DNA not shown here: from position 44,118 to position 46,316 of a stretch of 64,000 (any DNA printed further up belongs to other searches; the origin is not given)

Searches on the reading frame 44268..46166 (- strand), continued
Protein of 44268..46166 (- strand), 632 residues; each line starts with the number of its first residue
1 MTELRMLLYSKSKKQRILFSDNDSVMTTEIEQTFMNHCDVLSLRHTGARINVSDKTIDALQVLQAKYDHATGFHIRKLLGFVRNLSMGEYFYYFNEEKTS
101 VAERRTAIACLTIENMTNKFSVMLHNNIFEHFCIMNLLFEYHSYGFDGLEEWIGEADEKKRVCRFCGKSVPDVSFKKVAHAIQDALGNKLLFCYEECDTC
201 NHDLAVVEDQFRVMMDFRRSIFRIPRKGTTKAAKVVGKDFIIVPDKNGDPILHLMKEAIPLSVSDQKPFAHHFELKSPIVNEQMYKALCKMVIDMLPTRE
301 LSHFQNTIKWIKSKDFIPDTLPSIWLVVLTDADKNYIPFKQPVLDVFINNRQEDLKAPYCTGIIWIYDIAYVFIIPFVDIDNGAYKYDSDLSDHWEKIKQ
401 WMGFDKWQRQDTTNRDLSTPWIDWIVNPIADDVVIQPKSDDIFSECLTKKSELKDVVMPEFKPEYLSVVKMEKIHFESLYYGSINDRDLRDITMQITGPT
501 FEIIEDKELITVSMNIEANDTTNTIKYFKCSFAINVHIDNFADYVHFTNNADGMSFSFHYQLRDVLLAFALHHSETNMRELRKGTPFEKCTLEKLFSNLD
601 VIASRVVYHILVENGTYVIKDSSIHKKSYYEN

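Call 95: get_annotated_region(hit=H17, flank=4000)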
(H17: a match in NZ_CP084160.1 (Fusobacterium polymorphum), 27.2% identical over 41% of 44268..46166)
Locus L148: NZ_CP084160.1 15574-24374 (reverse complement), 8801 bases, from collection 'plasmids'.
description: Fusobacterium polymorphum strain KCOM1330 plasmid pKKCOM1330A, complete sequence
organism: Fusobacterium polymorphum (NCBI taxid 76857)
taxonomy: Bacteria; Fusobacteriota; Fusobacteriia; Fusobacteriales; Fusobacteriaceae; Fusobacterium; Fusobacterium polymorphum
host: -; source: Homo sapiens,Oral cavity; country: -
typing (MOB-suite, as given by PLSDB): non-mobilizable
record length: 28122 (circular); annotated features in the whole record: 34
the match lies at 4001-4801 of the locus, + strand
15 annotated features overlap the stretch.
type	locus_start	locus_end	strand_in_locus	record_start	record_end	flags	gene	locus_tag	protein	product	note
CDS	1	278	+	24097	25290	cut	-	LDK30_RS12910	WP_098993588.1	ParA family protein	-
CDS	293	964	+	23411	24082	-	-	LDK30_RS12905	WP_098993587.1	hypothetical protein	-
CDS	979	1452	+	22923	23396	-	-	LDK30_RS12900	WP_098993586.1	hypothetical protein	-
CDS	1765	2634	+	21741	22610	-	-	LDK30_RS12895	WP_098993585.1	hypothetical protein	-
CDS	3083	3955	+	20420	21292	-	-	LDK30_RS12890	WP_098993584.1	type III toxin-antitoxin system ToxN/AbiQ family toxin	-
CDS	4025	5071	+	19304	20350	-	-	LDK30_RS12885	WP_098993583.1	HNH endonuclease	-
CDS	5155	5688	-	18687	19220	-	-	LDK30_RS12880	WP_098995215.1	hypothetical protein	-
CDS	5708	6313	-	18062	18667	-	-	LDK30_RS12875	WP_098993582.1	tyrosine-type recombinase/integrase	GO:0015074 - DNA integration [Evidence IEA]; GO:0006310 - DNA recombination [Evidence IEA]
CDS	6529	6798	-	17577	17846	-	-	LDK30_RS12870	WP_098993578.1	type II toxin-antitoxin system RelE/ParE family toxin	GO:0030541 - plasmid partitioning [Evidence IEA]; GO:0051290 - protein heterotetramerization [Evidence IEA]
CDS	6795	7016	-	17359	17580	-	-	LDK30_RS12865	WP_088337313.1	type II toxin-antitoxin system RelB family antitoxin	-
CDS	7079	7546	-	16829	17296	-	-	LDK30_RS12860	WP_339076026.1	hypothetical protein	-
CDS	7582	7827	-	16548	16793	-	-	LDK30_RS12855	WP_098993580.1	hypothetical protein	-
CDS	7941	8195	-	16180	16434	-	-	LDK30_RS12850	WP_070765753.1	hypothetical protein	-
CDS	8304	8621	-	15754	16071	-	-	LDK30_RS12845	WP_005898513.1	hypothetical protein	-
CDS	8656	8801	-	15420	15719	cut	-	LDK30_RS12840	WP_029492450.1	hypothetical protein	-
